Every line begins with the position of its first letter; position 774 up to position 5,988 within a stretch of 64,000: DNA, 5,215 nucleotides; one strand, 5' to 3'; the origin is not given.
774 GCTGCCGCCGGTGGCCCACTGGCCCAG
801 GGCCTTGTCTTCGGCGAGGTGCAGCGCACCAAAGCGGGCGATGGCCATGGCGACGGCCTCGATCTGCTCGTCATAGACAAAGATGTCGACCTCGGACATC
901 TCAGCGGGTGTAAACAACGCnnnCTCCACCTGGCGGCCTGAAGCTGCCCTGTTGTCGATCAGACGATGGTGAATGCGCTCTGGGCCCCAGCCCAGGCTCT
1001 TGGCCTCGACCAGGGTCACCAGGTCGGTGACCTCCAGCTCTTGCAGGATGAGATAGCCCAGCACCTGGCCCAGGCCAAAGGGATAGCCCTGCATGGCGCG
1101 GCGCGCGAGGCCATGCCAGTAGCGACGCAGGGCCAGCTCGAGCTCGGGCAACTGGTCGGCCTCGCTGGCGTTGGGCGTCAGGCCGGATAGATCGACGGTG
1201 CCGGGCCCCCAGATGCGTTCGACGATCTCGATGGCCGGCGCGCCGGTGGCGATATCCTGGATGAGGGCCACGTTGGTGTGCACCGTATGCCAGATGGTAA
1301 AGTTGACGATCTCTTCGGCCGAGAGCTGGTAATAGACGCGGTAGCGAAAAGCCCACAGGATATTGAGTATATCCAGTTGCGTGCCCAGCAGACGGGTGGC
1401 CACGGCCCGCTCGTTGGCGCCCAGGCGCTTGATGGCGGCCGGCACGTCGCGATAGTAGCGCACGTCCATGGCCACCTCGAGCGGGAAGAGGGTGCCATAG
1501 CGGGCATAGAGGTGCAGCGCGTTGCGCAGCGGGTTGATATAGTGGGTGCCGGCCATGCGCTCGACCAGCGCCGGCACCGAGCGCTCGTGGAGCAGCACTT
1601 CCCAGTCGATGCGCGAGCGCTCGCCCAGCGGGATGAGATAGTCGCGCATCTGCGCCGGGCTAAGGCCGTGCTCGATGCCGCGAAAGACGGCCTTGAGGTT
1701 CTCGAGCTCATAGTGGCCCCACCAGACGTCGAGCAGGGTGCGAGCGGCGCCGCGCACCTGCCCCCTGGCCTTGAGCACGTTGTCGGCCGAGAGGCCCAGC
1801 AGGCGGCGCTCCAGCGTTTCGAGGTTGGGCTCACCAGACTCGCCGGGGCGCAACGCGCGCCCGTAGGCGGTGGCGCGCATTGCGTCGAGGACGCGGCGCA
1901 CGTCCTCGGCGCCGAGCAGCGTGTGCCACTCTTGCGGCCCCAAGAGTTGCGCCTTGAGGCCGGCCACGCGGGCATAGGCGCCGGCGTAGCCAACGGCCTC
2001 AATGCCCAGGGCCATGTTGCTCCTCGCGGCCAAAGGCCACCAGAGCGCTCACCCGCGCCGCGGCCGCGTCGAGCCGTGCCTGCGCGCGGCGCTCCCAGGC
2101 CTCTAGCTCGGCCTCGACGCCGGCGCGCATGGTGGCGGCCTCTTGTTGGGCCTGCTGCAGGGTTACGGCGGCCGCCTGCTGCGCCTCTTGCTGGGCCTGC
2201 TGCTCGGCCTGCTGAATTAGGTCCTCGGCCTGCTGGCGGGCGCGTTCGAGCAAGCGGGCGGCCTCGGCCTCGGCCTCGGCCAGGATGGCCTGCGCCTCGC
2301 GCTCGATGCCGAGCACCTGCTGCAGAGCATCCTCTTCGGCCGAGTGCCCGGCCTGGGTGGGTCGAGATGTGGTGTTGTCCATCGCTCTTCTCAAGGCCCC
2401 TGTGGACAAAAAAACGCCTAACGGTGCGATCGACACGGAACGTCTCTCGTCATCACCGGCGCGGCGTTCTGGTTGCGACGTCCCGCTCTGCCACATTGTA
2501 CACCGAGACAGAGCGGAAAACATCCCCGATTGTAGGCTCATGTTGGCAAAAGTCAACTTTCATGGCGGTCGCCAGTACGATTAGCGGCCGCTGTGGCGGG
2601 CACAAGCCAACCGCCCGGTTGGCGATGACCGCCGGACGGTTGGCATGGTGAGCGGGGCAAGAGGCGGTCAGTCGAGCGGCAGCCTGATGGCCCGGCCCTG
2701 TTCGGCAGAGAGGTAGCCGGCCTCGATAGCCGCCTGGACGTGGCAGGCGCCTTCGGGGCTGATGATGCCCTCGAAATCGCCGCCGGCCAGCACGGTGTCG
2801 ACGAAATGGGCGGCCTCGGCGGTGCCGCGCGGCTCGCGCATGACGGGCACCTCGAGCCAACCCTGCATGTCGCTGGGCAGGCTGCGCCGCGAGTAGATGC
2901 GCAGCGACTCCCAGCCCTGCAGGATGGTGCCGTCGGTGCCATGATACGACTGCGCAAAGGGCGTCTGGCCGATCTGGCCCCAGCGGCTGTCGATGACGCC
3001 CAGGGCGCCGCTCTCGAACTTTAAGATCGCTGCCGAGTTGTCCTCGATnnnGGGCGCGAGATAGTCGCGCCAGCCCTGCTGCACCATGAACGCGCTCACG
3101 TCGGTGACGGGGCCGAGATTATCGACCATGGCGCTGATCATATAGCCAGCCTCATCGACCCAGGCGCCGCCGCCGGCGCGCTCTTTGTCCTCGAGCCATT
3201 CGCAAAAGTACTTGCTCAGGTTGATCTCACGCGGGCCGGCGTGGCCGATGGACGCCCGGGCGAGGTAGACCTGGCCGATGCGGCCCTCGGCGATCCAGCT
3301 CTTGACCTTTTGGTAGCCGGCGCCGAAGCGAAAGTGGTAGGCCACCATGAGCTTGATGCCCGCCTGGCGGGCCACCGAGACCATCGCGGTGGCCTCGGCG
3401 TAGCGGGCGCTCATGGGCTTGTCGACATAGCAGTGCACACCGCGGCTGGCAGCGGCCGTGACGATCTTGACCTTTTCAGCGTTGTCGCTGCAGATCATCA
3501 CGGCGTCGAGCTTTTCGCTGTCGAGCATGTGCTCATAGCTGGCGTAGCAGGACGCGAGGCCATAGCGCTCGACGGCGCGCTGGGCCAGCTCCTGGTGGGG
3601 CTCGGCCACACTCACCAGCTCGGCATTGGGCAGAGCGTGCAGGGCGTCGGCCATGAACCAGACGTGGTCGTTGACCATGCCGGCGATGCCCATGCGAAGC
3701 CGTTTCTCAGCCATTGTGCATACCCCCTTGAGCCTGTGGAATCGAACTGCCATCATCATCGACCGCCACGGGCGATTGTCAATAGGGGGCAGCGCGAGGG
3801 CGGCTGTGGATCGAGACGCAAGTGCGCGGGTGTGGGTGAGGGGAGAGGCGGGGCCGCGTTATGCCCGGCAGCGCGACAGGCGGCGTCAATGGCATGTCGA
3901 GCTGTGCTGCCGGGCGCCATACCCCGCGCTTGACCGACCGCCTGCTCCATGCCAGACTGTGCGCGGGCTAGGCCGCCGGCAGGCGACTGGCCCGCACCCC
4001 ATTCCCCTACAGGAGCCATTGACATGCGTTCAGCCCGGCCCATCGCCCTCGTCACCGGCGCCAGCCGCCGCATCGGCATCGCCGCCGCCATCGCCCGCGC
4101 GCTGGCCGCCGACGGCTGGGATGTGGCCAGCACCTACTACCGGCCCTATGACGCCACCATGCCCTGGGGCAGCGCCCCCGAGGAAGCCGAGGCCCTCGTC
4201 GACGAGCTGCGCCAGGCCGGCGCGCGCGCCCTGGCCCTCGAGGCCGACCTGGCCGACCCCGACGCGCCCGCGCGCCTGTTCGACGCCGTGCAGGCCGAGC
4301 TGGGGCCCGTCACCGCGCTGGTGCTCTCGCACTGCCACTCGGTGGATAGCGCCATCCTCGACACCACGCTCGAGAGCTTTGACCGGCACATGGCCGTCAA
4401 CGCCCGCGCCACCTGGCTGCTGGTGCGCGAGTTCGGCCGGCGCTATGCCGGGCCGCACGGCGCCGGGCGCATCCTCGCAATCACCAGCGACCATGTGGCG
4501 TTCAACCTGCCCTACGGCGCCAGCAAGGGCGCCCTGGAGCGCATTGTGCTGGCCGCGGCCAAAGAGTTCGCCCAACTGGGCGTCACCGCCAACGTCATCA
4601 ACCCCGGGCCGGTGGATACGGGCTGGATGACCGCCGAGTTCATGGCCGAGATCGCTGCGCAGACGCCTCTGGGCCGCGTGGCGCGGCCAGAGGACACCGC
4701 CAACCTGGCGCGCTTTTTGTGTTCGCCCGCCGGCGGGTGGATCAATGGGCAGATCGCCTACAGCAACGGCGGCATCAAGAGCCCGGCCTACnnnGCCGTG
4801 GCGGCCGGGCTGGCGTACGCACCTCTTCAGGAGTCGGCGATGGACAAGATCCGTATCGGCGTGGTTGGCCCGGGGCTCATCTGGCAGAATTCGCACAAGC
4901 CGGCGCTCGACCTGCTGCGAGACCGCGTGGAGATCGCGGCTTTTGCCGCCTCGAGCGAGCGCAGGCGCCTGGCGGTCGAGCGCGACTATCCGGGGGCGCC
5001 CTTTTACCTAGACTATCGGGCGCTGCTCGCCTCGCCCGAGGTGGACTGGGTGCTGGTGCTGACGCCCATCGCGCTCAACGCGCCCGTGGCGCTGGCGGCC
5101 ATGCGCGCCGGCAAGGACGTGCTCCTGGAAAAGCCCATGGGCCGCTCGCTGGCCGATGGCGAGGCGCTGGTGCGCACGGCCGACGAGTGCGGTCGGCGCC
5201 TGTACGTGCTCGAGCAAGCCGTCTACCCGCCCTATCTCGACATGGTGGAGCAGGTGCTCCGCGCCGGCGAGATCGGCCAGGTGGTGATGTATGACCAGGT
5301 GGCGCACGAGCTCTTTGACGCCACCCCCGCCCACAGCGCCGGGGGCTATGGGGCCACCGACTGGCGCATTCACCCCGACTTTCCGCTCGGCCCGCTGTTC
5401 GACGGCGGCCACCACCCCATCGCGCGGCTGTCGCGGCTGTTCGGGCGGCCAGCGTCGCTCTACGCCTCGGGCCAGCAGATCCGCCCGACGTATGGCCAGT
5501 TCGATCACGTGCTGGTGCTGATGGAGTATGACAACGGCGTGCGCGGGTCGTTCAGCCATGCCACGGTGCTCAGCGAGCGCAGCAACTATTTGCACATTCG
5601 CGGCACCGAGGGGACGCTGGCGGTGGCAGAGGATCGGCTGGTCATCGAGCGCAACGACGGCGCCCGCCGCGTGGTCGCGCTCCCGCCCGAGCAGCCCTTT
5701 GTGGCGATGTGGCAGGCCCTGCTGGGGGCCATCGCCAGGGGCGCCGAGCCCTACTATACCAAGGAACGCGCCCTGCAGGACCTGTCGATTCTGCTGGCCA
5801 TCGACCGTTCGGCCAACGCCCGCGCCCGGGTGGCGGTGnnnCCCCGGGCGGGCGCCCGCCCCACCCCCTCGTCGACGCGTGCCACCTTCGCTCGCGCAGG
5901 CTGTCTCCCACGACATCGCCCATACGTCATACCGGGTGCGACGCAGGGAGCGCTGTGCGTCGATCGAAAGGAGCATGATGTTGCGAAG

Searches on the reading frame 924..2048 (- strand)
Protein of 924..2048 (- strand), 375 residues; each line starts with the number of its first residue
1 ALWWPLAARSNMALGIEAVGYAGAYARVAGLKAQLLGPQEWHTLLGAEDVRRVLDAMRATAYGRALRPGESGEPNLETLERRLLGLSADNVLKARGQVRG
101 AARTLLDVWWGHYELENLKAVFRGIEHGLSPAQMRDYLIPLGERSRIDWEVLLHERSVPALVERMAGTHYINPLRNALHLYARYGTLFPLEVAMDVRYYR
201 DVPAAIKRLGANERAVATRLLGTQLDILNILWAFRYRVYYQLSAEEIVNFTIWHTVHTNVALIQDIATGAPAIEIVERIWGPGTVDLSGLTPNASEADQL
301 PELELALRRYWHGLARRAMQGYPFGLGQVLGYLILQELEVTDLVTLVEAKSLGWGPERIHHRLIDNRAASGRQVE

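Call 82: search_protein_families(library=pfam, proteins=[window:924-2048:-], max_evalue=0.0001)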
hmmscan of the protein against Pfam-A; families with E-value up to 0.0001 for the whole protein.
window:924-2048:- (375 aa): 1 family
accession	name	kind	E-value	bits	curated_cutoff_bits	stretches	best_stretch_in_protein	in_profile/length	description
PF01992.21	vATP-synt_AC39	-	3.8e-54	184.7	29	1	26-361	3-338/339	ATP synthase (C/AC39) subunit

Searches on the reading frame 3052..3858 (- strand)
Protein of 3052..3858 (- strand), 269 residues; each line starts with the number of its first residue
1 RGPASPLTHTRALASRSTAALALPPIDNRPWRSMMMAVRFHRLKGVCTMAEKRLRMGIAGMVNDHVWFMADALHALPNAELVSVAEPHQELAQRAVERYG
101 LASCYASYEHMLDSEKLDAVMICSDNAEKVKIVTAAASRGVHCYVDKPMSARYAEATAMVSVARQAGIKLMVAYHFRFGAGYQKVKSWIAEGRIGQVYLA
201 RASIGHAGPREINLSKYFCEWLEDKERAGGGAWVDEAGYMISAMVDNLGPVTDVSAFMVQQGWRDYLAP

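Call 82: search_protein_families(library=pfam, proteins=[window:3052-3858:-], max_evalue=0.0001)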
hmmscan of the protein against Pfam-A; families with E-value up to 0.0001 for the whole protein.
window:3052-3858:- (269 aa): 2 families
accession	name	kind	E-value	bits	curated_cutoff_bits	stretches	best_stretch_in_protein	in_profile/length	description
PF01408.29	GFO_IDH_MocA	-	3.7e-19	70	24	1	69-174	16-120/120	Oxidoreductase family, NAD-binding Rossmann fold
PF22725.1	GFO_IDH_MocA_C3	-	2.2e-10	41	27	1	182-260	1-74/124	GFO/IDH/MocA C-terminal domain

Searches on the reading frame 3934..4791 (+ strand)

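Call 82: search_protein_families(library=pfam, proteins=[window:3934-4791:+], max_evalue=0.0001)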
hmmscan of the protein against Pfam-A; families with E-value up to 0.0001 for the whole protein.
window:3934-4791:+ (286 aa): 3 families
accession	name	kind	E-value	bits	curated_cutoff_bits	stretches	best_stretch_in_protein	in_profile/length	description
PF13561.12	adh_short_C2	-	1.4e-40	139.8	27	1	42-281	1-235/236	Enoyl-(Acyl carrier protein) reductase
PF00106.31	adh_short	-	2.6e-28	99.3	26.6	1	37-233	2-188/195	short chain dehydrogenase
PF08659.16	KR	-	8.1e-09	36.1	22.6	1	39-165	4-121/180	KR domain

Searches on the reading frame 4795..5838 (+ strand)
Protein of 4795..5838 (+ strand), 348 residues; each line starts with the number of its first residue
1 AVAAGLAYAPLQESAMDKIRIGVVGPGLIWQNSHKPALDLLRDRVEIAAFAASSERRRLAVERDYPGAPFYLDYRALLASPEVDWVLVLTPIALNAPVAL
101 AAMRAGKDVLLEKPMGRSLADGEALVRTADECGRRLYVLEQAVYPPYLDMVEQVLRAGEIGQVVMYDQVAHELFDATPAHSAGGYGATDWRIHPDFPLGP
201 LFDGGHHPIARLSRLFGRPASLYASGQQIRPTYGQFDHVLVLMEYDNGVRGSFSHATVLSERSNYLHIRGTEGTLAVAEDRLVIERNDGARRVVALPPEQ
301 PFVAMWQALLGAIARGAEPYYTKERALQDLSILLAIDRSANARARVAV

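Call 82: search_protein_families(library=pfam, proteins=[window:4795-5838:+], max_evalue=0.0001)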
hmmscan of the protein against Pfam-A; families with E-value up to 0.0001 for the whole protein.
window:4795-5838:+ (348 aa): 3 families
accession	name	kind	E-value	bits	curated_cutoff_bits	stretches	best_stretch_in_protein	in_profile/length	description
PF01408.29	GFO_IDH_MocA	-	5.3e-21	76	24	1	19-138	1-118/120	Oxidoreductase family, NAD-binding Rossmann fold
PF22725.1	GFO_IDH_MocA_C3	-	5.6e-17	62.3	27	1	151-275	4-123/124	GFO/IDH/MocA C-terminal domain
PF02894.22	GFO_IDH_MocA_C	-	4.8e-10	40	22.9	1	155-346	4-216/218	Oxidoreductase family, C-terminal alpha/beta domain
